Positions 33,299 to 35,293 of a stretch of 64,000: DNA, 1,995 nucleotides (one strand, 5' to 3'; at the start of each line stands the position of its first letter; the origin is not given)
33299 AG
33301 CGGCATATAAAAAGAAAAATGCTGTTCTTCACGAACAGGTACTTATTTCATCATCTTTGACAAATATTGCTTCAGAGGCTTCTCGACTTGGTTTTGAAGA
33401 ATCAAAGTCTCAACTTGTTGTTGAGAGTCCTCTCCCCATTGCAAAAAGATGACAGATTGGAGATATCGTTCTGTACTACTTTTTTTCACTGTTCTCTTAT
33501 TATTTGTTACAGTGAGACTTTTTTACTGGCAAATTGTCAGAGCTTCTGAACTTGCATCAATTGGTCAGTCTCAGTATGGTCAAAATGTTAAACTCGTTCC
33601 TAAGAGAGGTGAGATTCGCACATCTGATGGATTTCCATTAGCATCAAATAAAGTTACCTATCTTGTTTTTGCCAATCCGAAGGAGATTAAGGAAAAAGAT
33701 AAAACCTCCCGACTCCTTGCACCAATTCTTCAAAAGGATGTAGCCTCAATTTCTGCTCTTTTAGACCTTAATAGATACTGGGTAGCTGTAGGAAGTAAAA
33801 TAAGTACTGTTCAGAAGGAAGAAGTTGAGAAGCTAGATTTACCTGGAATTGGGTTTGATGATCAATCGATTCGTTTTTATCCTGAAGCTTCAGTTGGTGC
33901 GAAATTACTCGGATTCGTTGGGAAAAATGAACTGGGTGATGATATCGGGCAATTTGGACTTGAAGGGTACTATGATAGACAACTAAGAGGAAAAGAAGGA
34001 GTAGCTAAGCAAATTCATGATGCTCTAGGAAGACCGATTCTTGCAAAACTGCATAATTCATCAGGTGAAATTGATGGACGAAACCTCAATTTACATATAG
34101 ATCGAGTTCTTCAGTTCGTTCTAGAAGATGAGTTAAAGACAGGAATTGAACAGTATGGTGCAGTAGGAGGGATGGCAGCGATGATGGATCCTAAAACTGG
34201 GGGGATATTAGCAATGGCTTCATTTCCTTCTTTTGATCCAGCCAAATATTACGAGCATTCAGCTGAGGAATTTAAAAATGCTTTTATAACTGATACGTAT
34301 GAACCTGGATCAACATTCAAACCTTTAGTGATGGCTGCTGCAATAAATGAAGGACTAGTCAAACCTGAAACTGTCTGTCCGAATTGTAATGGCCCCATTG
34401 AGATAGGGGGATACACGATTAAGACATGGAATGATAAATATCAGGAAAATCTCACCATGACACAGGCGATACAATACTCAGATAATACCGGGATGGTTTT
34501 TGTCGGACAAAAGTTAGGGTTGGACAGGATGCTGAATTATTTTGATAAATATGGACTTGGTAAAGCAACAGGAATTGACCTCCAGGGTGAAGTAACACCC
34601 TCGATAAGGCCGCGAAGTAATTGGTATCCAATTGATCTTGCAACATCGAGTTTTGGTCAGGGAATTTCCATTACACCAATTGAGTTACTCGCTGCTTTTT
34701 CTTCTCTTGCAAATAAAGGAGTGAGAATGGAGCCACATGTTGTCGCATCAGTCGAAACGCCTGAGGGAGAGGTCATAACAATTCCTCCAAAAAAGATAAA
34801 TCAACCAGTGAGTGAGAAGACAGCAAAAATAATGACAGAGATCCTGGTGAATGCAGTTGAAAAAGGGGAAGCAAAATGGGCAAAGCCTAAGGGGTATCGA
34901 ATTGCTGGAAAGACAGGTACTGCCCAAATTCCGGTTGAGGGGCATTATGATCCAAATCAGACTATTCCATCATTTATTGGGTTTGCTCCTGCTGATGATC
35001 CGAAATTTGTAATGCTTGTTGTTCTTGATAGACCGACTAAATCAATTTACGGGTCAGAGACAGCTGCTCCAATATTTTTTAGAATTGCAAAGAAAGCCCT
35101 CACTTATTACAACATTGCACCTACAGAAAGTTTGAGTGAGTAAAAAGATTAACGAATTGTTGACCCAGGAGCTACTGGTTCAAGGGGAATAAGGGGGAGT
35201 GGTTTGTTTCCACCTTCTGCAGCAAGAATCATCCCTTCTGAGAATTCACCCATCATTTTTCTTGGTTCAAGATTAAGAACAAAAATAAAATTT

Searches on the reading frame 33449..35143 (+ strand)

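Call 44: search_protein_families(library=ncbifam, proteins=[window:33449-35143:+], max_evalue=1e-10)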
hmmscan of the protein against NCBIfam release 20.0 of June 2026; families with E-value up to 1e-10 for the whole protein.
window:33449-35143:+ (564 aa): 20 families
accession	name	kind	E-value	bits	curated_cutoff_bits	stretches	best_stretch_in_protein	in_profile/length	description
TIGR02214.1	spoVD_pbp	equivalog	1.8e-121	406.5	688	1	8-562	4-566/636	stage V sporulation protein D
TIGR03423.1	pbp2_mrdA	equivalog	7.9e-96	321.9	455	1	6-551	3-591/593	penicillin-binding protein 2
NF053573.1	PBP2_PenA_Neis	exception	1.2e-69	235.4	1105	1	2-562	24-572/572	peptidoglycan D,D-transpeptidase PBP2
NF011685.0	PRK15105.1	subfamily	8.6e-69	232.6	737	1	4-559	22-566/588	peptidoglycan glycosyltransferase FtsI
NF038271.1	strep_PBP2X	exception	2.2e-63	214.6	1050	1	9-531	31-595/750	penicillin-binding protein PBP2X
NF051842.1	PBP4_5_Efaec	equivalog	6.2e-43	147.1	700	1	51-529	163-648/668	penicillin-binding protein PBP4(5)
NF008061.0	PRK10795.1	equivalog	1.3e-39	136.3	962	1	7-495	21-552/634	peptidoglycan DD-transpeptidase MrdA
TIGR02074.1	PBP_1a_fam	subfamily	3.3e-39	135.1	508.75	1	212-551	229-533/535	PBP1A family penicillin-binding protein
NF038278.1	strep_PBP2B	exception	5e-34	117.8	975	1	162-531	258-657/678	penicillin-binding protein PBP2B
NF051885.1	tranpepglycosPbpC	equivalog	2.9e-27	95.5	900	1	214-493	295-545/632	multimodular transpeptidase-transglycosylase PbpC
NF038276.1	strep_PBP2A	exception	1.1e-26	93.4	1100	1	243-514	356-598/716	penicillin-binding protein PBP2A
NF033378.1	MECD_PBP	exception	4.2e-22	78.2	1450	1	49-514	149-631/678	PBP2a family beta-lactam-resistant peptidoglycan transpeptidase MecD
NF000237.1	MECA_PBP2A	equivalog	2e-21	76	750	1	48-524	146-631/668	PBP2a family beta-lactam-resistant peptidoglycan transpeptidase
NF000407.1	MECC_PBP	exception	3e-18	65.4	1500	1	49-522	144-626/665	PBP2a family beta-lactam-resistant peptidoglycan transpeptidase MecC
NF000410.1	MECA1_pure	exception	5.6e-17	61.1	1480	1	166-524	277-629/666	PBP2a family beta-lactam-resistant peptidoglycan transpeptidase MecA1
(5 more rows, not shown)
